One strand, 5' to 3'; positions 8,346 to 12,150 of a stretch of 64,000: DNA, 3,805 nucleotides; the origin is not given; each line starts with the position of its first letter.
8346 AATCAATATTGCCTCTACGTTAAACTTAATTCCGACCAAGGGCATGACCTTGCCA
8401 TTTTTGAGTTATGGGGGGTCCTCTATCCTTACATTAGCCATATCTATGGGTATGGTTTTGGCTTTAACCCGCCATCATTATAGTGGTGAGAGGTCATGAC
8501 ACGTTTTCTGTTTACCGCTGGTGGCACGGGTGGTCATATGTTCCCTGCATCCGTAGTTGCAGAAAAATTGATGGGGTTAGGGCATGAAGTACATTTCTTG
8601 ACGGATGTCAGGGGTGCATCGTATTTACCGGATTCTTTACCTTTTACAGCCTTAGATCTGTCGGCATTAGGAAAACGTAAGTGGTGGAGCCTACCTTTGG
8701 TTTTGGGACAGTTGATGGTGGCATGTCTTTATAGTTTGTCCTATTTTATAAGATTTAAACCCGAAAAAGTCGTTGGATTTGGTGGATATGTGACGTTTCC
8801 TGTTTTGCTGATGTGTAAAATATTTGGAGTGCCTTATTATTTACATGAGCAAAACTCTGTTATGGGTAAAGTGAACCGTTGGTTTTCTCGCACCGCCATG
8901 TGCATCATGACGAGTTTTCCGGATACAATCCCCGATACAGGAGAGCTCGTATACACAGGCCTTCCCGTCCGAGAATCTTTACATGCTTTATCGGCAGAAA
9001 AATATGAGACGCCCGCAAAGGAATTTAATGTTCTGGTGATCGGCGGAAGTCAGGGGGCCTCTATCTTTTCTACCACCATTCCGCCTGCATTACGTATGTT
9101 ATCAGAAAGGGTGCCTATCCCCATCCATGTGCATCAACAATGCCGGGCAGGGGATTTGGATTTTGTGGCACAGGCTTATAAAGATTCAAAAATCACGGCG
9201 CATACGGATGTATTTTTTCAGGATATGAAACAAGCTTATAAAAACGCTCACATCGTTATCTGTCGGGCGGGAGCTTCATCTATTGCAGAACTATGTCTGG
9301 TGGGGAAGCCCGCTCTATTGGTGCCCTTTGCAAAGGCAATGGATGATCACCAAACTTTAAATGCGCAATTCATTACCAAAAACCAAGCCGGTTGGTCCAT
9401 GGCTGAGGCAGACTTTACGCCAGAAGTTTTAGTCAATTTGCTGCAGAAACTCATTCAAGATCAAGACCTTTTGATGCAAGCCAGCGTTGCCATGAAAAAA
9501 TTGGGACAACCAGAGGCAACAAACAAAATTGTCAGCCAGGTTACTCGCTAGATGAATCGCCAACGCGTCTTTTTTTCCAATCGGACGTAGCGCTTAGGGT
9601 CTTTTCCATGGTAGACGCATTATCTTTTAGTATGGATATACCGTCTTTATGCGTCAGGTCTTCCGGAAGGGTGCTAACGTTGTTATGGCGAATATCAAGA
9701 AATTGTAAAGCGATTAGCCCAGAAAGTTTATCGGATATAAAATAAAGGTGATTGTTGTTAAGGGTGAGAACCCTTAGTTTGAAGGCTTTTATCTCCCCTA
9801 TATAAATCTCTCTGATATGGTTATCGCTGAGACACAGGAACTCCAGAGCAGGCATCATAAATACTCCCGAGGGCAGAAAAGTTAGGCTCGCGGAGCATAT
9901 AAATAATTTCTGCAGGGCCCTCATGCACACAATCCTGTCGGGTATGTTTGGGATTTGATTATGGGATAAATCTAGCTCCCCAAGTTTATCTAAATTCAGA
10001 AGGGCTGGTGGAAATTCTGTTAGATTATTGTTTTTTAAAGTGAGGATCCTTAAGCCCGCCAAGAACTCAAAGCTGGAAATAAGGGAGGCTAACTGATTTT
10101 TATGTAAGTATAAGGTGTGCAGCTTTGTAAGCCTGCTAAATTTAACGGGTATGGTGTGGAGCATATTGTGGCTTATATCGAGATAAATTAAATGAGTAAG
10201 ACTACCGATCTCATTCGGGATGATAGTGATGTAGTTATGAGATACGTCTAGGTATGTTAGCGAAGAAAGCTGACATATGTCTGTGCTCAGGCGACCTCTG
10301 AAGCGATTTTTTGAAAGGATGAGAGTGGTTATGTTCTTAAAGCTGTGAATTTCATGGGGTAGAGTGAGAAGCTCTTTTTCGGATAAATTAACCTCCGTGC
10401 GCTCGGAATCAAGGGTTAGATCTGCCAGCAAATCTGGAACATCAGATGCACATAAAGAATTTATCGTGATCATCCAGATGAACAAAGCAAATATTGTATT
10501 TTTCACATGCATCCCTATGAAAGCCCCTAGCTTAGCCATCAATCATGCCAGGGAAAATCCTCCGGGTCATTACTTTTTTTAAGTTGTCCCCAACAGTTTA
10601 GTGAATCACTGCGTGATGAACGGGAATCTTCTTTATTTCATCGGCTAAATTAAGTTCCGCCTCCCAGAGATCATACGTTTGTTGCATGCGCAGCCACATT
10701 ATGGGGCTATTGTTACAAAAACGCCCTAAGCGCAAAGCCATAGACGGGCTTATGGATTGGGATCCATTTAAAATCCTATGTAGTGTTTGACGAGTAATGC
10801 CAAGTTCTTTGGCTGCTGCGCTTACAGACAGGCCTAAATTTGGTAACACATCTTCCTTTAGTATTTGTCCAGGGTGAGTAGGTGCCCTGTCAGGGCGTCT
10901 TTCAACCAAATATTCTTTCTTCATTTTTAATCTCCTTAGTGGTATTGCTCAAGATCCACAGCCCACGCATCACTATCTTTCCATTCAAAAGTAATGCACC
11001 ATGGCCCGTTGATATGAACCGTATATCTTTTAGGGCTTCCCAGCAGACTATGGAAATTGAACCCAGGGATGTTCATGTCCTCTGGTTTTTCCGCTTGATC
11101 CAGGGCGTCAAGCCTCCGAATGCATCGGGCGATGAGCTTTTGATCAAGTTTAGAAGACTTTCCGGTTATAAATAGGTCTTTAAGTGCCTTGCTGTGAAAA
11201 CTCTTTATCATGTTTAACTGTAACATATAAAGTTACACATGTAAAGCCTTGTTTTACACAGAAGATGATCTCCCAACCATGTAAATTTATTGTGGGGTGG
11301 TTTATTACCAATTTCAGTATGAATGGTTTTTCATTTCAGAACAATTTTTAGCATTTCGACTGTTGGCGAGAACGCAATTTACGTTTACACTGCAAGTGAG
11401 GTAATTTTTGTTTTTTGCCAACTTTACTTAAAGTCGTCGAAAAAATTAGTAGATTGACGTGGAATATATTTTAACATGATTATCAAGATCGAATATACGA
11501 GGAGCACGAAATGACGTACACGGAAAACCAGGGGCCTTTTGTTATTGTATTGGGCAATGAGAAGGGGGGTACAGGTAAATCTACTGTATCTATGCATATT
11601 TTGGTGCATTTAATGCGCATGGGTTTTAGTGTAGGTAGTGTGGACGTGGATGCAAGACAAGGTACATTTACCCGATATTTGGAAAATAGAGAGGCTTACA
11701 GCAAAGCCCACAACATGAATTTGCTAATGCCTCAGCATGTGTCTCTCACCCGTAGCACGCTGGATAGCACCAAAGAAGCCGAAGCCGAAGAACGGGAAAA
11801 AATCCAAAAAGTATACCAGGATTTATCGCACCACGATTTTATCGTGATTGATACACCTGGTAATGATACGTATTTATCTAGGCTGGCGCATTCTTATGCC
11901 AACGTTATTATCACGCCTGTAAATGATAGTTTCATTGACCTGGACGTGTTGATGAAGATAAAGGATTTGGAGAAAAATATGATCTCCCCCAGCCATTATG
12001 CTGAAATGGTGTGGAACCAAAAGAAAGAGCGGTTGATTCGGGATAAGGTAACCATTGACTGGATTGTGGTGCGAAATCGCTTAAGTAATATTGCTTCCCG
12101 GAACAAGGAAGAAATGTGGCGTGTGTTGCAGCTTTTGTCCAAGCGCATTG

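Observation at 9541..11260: dcw cluster truncated after murG by a small accessory insertion (LRR effector-like gene + higBA toxin-antitoxin)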

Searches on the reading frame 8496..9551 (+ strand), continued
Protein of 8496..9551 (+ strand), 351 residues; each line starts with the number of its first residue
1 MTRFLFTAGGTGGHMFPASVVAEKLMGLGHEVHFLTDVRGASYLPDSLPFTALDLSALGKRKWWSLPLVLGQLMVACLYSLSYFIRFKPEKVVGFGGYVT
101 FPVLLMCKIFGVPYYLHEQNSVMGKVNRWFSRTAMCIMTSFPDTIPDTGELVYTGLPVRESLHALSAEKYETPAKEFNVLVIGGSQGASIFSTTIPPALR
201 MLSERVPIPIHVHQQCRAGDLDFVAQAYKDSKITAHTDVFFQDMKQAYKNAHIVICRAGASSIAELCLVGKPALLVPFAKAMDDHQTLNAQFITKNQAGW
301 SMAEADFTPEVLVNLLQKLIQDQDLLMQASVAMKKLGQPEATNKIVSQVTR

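Call 37: find_encoding_contigs(protein=P0019, flank=8000, max_places=1)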
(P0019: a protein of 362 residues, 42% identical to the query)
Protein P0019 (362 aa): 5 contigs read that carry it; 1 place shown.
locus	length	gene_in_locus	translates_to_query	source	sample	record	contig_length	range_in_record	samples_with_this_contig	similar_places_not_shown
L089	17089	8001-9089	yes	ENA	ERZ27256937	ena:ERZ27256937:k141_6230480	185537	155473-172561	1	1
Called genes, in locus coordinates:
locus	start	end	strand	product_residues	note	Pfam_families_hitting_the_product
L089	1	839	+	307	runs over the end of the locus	PF01795:Methyltransf_5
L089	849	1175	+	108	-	-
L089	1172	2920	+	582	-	PF03717:PBP_dimer, PF00905:Transpeptidase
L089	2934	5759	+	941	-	PF01225:Mur_ligase, PF08245:Mur_ligase_M, PF02875:Mur_ligase_C, PF01225:Mur_ligase, PF08245:Mur_ligase_M, PF02875:Mur_ligase_C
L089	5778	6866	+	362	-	PF10555:MraY_sig1 (weak), PF00953:Glycos_transf_4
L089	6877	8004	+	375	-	PF01098:FTSW_RODA_SPOVE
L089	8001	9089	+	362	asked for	PF03033:Glyco_transf_28, PF04101:Glyco_tran_28_C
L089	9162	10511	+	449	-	PF01225:Mur_ligase, PF08245:Mur_ligase_M, PF02875:Mur_ligase_C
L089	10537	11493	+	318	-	PF01565:FAD_binding_4, PF02873:MurB_C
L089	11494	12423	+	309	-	PF01820:Dala_Dala_lig_N, PF07478:Dala_Dala_lig_C, PF13535:ATP-grasp_4 (faint)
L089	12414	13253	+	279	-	PF08478:POTRA_1, PF03799:FtsQ_DivIB_C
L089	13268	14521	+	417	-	PF02491:SHS2_FTSA, PF06723:MreB_Mbl, PF11104:PilM_2, PF14450:FtsA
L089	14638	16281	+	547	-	PF00091:Tubulin, PF12327:FtsZ_C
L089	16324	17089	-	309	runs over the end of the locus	PF07549:Sec_GG, PF02355:SecD_SecF_C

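Call 66: search_protein_families(library=pfam, proteins=[L001:6169-6930:-, L002:11056-12000:-, L005:11093-12049:-, L005:12072-13136:-], max_evalue=0.001)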
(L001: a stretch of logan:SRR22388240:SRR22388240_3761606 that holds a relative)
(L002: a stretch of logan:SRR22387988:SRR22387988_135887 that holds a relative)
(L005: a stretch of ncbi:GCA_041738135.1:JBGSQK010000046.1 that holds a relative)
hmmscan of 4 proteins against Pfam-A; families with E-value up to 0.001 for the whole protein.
L001:6169-6930:- (253 aa): 5 families
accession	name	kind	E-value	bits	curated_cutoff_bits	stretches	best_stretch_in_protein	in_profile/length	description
PF13649.12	Methyltransf_25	-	6.2e-10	40.1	27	1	43-138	1-97/97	Methyltransferase domain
PF13489.12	Methyltransf_23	-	1.3e-08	35.2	27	1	37-227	20-161/164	Methyltransferase domain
PF08242.18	Methyltransf_12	-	1.5e-08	35.7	30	1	48-140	5-98/98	Methyltransferase domain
PF08241.18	Methyltransf_11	-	2.1e-06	28.7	21.2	1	48-142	5-95/95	Methyltransferase domain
PF13847.12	Methyltransf_31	-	4.9e-06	26.7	27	1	40-151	4-119/145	Methyltransferase domain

L002:11056-12000:- (314 aa): 2 families
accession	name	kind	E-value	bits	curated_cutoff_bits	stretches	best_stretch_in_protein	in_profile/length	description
PF00089.32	Trypsin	-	1.4e-09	38.6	20.6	0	52-188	20-134/220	Trypsin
PF13365.12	Trypsin_2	-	0.00084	20.5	27.6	0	58-262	1-135/144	Trypsin-like peptidase domain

L005:11093-12049:- (318 aa): 0 families

L005:12072-13136:- (354 aa): 0 families

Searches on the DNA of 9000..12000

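Call 61: search_rna_families(source=window, start=9000, end=12000, threshold=evalue, max_evalue=0.1)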
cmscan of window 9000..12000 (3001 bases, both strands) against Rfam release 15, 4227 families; matches with E-value up to 0.1: 0.
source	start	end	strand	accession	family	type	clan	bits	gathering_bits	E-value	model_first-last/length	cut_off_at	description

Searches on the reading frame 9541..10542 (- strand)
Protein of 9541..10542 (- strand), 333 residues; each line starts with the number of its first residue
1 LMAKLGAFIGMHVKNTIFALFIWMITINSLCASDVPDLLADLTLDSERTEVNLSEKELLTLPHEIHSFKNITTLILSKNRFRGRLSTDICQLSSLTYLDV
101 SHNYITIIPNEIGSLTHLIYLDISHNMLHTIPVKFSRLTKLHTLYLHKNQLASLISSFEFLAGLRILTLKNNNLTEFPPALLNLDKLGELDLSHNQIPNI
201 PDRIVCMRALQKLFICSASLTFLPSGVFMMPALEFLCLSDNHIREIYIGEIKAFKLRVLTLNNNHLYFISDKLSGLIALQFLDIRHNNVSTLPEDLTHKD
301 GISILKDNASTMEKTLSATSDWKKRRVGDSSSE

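Call 3: search_protein_families(library=pfam, proteins=[window:9541-10542:-], max_evalue=0.01)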
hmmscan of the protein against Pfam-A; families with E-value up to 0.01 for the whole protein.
window:9541-10542:- (333 aa): 8 families
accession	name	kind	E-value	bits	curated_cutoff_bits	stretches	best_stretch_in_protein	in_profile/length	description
PF13855.12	LRR_8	-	4e-29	100.6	27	5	94-151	2-61/61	Leucine rich repeat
PF12799.13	LRR_4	-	3.5e-25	87.9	27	4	116-154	1-39/44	Leucine Rich repeats (2 copies)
PF23598.1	LRR_14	-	3.2e-23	82.5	40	3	63-161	16-116/353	Leucine-rich repeat region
PF00560.39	LRR_1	-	2.9e-19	65.5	20.6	0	94-115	1-23/23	Leucine Rich Repeat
PF23211.1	LRR_LRWD1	-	2e-05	24.9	28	1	82-172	7-96/190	Leucine-rich repeat and WD repeat-containing protein 1, LRR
PF25013.1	LRR_Zer-1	-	0.00027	21.6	27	0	63-140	25-110/137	Zer-1-like, Leucine-rich repeats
PF14580.12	LRR_9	-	0.00065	19.8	30.5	0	98-202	24-130/175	Leucine-rich repeat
PF23286.1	LRR_13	-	0.0011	19.1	30.1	0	160-274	1-118/210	Disease resistance protein RPS4B-like, leucine-rich repeats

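Call 4: search_protein_families(library=ncbifam, proteins=[window:9541-10542:-], max_evalue=0.01)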
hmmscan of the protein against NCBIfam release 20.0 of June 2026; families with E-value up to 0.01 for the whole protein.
window:9541-10542:- (333 aa): 10 families
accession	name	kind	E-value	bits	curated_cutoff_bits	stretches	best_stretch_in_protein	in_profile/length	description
NF041400.1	XopAE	equivalog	7e-33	114.3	600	2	107-297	10-205/478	type III secretion system effector XopAE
NF041381.1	XopAC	subfamily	3.6e-32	111.7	450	2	163-316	67-224/451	XopAC/AvrAC family type III secretion system effector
NF047464.1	FibnectbindLIC11051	equivalog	8.2e-28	97.3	1000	2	53-217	495-659/685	LIC_11051 family fibronectin-binding protein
NF041351.1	XopL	equivalog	6.8e-18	64.7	500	1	100-298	58-269/497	type III secretion system leucine-rich repeat domain-containing effector XopL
NF011897.0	PRK15370.1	equivalog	2e-13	49.1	1113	1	44-298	176-409/755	SPI-1 type III secretion system effector E3 ubiquitin transferase SlrP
NF033190.2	inl_like_NEAT_1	exception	5.4e-13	48.1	1275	2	51-246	290-475/754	NEAT domain-containing leucine-rich repeat protein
NF033189.1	internalin_A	exception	3.5e-10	38.9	1600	1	64-292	155-375/799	class 1 internalin InlA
NF033188.1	internalin_H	exception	2.9e-07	29.5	1050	2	46-177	120-245/548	InlH/InlC2 family class 1 internalin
NF011917.0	PRK15387.1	equivalog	5.3e-07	28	1243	1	48-318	203-464/788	type III secretion system effector E3 ubiquitin transferase SspH2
NF033187.0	internalin_J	exception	4.7e-05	21.9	1700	1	66-145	228-311/846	class 1 internalin InlJ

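Call 27: find_homologous_proteins(query=window:9541-10512:-, max_evalue=1e-10)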
Query window:9541-10512:- (323 aa): 78 proteins with E <= 1e-10 among 2530 candidates.
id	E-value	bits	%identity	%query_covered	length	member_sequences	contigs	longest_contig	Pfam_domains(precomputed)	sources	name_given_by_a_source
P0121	3.6e-46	176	32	88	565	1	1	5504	PF23598.2,PF16410.11,PF25019.1,PF00560.40,PF12799.14,PF13855.13,PF23211.1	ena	-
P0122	4.3e-36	143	38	69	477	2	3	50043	PF23598.2,PF14580.13,PF25019.1,PF00560.40,PF12799.14,PF23286.1,PF13855.13,PF23211.1,PF13639.13,PF23952.2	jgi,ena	-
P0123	4.3e-31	126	38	59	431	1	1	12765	PF23598.2,PF14580.13,PF25019.1,PF00560.40,PF12799.14,PF13855.13,PF23211.1,PF13639.13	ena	-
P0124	1.1e-27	115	36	67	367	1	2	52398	PF23598.2,PF00560.40,PF12799.14,PF13855.13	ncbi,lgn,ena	-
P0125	1.4e-27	115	30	80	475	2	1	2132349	PF23598.2,PF13306.13,PF24758.2,PF25019.1,PF00560.40,PF12799.14,PF13855.13,PF23211.1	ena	-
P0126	3.3e-27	114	34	77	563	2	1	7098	PF23598.2,PF24141.2,PF00560.40,PF12799.14,PF25013.1,PF13855.13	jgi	-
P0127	1.4e-24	105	34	67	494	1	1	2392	PF23598.2,PF13516.13,PF00560.40,PF12799.14,PF13855.13,PF23952.2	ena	-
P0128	7.5e-22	96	32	76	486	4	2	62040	PF23598.2,PF00560.40,PF12799.14,PF13855.13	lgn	-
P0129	2.1e-21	95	40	61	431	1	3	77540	PF23598.2,PF14580.13,PF25019.1,PF00560.40,PF12799.14,PF13855.13,PF23211.1,PF13639.13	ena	-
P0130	2.0e-20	91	27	83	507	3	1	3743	PF24048.2,PF23598.2,PF13516.13,PF00560.40,PF12799.14,PF13855.13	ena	-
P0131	4.6e-20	90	35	42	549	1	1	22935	PF23598.2,PF24141.2,PF00560.40,PF12799.14,PF13855.13,PF23211.1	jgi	jgi:Leucine-rich repeat (LRR) protein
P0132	8.0e-20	89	34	62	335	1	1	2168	PF23598.2,PF00560.40,PF12799.14,PF13855.13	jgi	jgi:Leucine-rich repeat (LRR) protein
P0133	1.1e-19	89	30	76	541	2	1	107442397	PF23598.2,PF13516.13,PF00560.40,PF12799.14,PF25013.1,PF13855.13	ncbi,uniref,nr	ncbi:receptor-like protein EIX2 [Cornus florida]|uniref:receptor-like protein EIX2 n=1 Tax=Cornus fl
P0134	2.9e-19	88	37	39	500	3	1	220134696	PF23598.2,PF00560.40,PF12799.14,PF25013.1,PF13855.13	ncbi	ncbi:hypothetical protein ACSBR1_012093 [Camellia fascicularis]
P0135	3.8e-19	87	27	72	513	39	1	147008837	PF23598.2,PF13516.13,PF24758.2,PF24141.2,PF25019.1,PF00560.40,PF12799.14,PF13855.13,PF23211.1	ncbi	ncbi:hypothetical protein S245_043165 [Arachis hypogaea]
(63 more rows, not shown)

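Call 59: predict_structure(protein=window:9541-10512:-)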
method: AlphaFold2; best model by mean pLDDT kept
length: 323 residues; sequences in the alignment: 1
mean_pLDDT: 50.9   pTM: 0.52
mean pLDDT of the five models: 50.9, 33.1, 27.6, 27.1, 26.5
residues with pLDDT >= 90: 0; 70-90: 65; 50-70: 92; < 50: 166
segments of 3 or more residues with pLDDT < 50: 1-38, 52-54, 70-72, 119-122, 208-225, 227-323
pLDDT, mean of each block of 10 residues (from residue 1): 40 31 29 44 54 53 64 54 76 58 75 63 62 77 62 79 72 76 67 58 55 35 45 36 40 37 33 32 31 33 31 31 31
secondary structure, 60 per line:
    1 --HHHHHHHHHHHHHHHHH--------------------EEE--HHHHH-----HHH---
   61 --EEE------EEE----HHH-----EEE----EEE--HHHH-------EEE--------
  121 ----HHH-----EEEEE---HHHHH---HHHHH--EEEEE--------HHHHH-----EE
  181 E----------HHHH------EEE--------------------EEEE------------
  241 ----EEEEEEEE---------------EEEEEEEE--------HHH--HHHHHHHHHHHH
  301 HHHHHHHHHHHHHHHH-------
elements in order: H3-19 E40-42 H45-49 E63-65 E72-74 E87-89 E94-96 H99-102 E110-112 E133-137 H141-145 H149-153 E156-160 H169-173 E179-181 H192-195 E202-204 E225-228 E245-252 E268-275 H289-316
